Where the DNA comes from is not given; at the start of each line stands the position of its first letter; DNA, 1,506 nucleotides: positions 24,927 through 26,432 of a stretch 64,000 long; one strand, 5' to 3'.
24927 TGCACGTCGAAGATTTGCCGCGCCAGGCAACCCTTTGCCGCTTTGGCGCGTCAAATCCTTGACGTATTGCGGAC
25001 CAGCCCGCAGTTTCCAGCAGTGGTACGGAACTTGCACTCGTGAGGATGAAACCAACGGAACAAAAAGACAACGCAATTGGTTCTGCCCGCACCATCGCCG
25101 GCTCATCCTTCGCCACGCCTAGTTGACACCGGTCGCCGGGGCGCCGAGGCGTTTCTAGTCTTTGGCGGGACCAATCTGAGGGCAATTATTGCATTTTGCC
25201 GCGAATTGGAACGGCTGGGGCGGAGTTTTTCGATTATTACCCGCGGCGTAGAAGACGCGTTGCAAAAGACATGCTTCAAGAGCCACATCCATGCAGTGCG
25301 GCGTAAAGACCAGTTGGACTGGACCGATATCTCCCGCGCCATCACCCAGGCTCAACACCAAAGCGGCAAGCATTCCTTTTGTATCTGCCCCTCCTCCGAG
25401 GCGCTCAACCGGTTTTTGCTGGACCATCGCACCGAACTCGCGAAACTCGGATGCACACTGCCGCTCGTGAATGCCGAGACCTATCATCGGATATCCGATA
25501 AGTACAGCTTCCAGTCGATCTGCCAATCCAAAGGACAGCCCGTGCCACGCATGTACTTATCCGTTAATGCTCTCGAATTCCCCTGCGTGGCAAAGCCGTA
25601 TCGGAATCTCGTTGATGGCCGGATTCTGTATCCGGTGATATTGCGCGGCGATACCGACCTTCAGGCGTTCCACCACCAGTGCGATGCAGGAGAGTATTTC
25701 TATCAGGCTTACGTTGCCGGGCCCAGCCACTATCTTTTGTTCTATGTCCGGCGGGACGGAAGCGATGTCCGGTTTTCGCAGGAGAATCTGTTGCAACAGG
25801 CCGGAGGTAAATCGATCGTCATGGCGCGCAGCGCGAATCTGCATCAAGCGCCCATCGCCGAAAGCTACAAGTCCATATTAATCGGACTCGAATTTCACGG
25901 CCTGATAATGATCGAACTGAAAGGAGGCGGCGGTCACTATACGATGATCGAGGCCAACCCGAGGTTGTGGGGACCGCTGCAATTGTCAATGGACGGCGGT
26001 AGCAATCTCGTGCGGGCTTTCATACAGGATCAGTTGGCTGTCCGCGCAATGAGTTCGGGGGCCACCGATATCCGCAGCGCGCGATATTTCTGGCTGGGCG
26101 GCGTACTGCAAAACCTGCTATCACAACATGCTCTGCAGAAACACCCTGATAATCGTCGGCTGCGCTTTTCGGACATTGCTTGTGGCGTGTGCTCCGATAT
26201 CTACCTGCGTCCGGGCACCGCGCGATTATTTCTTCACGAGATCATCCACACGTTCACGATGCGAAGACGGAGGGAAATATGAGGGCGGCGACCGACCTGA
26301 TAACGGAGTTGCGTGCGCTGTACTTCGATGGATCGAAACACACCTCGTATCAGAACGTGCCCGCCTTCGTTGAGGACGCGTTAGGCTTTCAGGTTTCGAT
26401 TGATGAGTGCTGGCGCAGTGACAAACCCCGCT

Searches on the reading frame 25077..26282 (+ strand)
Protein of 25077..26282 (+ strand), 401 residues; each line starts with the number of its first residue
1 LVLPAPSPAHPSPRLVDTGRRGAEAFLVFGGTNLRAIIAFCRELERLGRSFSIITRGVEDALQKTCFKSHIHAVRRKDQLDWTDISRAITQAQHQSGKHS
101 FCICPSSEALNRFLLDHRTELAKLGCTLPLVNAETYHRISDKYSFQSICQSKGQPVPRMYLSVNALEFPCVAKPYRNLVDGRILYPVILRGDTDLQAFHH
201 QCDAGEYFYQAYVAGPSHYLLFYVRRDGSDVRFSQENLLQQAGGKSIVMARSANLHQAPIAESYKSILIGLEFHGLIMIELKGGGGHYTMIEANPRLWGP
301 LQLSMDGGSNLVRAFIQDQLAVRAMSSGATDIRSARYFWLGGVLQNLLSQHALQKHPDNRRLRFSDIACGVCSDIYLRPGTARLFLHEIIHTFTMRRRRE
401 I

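Call 69: search_protein_families(library=pfam, proteins=[window:25077-26282:+], max_evalue=0.00001)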
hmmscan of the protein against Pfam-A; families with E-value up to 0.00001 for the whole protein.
window:25077-26282:+ (401 aa): 0 families

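Call 90: search_protein_families(library=ncbifam, proteins=[window:25077-26282:+], max_evalue=0.01)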
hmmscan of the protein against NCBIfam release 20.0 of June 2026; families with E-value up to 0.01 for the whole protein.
window:25077-26282:+ (401 aa): 3 families
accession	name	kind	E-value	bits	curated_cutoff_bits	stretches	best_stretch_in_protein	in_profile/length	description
NF009404.0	PRK12767.1-3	equivalog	0.00014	20.8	316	0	115-167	85-137/344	carbamoyl phosphate synthase-like protein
NF009405.0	PRK12767.1-4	equivalog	0.0011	18.1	390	1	113-319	84-288/320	carbamoyl phosphate synthase-like protein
NF009406.0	PRK12767.1-5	equivalog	0.0046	16.1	271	0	206-317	182-290/327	carbamoyl phosphate synthase-like protein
